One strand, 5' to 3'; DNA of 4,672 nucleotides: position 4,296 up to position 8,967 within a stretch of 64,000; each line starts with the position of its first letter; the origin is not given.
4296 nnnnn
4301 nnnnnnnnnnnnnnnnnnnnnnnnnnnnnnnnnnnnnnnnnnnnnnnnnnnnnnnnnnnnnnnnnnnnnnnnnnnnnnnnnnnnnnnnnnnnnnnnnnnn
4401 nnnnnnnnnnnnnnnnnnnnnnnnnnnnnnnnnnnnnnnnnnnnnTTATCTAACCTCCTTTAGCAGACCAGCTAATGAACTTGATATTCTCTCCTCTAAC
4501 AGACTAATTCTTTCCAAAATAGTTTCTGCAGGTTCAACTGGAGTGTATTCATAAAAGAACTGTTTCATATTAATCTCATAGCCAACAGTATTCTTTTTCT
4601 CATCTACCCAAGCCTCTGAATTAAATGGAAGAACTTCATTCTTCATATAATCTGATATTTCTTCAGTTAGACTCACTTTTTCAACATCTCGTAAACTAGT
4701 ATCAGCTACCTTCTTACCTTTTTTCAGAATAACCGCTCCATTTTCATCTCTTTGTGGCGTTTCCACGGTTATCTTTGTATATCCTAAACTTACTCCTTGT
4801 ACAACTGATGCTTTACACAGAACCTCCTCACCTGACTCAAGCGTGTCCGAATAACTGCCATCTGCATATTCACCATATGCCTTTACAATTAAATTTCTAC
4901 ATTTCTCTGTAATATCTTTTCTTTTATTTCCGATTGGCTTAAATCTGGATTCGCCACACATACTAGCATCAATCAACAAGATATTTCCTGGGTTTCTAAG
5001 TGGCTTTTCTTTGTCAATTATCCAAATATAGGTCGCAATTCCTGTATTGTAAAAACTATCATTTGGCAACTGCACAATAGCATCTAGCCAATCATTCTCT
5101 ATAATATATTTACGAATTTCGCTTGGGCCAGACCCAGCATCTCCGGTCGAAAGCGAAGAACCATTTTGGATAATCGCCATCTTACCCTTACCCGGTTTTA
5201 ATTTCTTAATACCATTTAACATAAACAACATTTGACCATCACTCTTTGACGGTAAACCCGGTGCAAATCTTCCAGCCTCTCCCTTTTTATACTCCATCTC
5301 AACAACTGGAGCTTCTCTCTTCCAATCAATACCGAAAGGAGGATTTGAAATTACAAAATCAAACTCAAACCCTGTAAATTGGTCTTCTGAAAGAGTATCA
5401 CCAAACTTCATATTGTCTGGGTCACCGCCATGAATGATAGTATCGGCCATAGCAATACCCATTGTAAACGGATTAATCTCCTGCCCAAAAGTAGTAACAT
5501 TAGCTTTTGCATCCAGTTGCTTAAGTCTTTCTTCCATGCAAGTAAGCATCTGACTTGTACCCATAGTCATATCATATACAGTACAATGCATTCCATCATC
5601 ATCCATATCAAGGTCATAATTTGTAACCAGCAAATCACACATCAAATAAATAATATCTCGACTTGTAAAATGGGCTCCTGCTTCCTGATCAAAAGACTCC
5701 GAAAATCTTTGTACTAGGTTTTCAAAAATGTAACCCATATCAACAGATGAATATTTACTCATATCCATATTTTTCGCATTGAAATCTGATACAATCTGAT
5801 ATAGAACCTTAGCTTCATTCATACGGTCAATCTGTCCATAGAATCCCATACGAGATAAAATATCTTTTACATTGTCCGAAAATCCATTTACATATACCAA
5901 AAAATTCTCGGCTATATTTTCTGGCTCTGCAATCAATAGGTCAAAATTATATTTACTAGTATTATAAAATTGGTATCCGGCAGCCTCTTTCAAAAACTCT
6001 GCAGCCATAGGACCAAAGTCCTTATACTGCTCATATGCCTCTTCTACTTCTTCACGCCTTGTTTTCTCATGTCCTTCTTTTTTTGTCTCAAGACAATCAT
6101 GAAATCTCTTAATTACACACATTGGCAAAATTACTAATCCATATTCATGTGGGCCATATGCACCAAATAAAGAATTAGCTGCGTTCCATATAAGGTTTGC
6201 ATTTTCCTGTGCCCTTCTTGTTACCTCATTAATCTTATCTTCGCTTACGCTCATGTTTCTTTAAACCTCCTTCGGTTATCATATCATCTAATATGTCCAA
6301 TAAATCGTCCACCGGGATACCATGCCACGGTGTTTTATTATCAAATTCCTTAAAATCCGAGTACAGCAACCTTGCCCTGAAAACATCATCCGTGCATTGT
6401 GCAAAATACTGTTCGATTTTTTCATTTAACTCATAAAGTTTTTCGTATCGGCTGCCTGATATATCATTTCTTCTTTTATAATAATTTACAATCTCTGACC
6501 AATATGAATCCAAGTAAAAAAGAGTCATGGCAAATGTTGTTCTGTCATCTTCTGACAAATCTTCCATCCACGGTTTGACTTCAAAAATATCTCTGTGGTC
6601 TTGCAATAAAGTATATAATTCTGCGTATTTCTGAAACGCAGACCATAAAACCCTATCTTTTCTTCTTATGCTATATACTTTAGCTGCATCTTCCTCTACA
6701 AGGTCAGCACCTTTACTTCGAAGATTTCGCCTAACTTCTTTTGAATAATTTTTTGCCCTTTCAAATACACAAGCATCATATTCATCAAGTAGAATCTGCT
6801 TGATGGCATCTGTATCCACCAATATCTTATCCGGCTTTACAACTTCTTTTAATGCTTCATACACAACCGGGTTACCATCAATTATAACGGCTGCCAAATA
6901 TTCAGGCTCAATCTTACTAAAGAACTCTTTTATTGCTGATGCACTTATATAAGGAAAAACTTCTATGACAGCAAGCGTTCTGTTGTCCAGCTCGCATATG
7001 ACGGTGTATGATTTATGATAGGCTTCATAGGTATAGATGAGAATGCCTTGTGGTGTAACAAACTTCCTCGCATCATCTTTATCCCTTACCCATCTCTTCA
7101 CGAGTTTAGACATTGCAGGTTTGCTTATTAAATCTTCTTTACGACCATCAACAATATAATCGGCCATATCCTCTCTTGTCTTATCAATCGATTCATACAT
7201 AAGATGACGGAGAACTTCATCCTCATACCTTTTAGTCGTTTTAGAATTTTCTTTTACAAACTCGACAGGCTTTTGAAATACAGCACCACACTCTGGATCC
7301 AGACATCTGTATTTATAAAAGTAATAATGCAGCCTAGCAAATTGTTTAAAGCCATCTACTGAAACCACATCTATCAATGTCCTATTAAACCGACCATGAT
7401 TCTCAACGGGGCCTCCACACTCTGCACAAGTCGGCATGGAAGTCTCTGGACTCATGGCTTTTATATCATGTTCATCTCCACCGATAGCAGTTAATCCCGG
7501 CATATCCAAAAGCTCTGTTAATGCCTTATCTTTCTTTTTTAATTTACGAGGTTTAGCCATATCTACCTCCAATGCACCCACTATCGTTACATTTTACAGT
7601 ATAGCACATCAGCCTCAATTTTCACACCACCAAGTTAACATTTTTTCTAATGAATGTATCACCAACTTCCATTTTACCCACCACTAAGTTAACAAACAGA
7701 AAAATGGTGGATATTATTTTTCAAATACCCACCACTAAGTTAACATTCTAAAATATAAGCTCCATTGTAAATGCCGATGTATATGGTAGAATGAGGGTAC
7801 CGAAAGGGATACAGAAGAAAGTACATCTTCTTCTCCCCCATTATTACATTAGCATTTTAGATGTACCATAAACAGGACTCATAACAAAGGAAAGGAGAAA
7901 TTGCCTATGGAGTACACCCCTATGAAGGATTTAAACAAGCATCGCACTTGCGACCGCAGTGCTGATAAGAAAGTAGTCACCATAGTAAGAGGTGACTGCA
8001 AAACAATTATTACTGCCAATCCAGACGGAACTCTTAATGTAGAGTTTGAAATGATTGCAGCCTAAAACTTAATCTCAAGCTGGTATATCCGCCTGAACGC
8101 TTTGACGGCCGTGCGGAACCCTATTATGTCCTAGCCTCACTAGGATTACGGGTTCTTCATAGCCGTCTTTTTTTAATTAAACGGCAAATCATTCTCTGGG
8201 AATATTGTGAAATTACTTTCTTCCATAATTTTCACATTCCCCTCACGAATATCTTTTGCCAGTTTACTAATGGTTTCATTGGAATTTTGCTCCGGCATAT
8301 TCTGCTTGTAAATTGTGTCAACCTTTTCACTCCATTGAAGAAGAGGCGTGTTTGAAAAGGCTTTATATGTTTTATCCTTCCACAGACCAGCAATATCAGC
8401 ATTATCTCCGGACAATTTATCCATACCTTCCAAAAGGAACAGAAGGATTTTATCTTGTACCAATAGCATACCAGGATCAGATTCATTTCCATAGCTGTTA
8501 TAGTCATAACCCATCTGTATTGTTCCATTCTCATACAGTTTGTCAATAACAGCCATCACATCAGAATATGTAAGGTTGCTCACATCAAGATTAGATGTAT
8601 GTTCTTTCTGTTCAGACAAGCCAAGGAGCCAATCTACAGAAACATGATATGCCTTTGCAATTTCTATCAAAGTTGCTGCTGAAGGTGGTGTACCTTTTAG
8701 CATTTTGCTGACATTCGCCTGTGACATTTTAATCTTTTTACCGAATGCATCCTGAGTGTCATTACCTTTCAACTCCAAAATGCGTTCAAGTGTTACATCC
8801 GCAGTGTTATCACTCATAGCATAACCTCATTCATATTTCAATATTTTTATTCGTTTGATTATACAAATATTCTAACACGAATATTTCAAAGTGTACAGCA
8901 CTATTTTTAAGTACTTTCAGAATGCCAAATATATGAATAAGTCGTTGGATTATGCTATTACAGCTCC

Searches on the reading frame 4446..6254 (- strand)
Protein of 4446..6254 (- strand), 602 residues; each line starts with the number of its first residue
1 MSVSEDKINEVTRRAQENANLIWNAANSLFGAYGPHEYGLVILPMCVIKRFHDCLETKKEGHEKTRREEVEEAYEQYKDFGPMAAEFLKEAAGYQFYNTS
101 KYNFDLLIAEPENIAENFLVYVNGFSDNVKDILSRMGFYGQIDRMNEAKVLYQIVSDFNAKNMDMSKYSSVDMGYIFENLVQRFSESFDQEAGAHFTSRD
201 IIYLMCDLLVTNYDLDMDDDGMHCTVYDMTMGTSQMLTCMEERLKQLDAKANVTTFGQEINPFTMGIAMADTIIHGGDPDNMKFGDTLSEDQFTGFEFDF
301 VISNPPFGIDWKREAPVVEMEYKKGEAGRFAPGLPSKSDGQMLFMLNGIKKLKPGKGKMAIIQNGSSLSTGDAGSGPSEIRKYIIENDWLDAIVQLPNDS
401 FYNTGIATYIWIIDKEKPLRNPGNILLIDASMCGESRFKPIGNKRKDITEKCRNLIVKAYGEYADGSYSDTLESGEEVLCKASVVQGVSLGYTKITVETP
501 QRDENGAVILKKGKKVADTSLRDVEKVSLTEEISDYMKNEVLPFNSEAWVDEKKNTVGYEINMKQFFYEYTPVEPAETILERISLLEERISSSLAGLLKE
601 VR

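Call 55: search_protein_families(library=pfam, proteins=[window:4446-6254:-], max_evalue=0.00001)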
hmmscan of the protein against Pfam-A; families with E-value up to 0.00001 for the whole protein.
window:4446-6254:- (602 aa): 3 families
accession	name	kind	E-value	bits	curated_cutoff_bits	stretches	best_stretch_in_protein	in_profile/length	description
PF02384.22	N6_Mtase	-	8e-51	173.6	20.4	1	172-467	5-279/311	N-6 DNA Methylase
PF12161.14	HsdM_N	-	7e-17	62.8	24.5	1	19-158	2-135/135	HsdM N-terminal domain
PF07669.17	Eco57I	-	6.8e-08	33.2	25.3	1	294-398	71-166/171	Eco57I restriction-modification methylase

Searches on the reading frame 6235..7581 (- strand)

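Call 55: search_protein_families(library=pfam, proteins=[window:6235-7581:-], max_evalue=0.00001)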
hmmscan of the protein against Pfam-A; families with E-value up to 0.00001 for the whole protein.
window:6235-7581:- (448 aa): 1 family
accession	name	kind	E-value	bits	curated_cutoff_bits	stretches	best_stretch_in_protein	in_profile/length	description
PF01610.23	DDE_Tnp_ISL3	-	6.8e-08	33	23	1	186-381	9-215/240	Transposase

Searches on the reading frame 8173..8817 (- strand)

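Call 55: search_protein_families(library=pfam, proteins=[window:8173-8817:-], max_evalue=0.00001)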
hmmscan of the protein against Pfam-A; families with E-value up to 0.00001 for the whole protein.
window:8173-8817:- (214 aa): 1 family
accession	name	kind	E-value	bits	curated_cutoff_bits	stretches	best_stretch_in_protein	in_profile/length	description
PF01381.28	HTH_3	-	1e-09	38.7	23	1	12-64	3-55/55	Helix-turn-helix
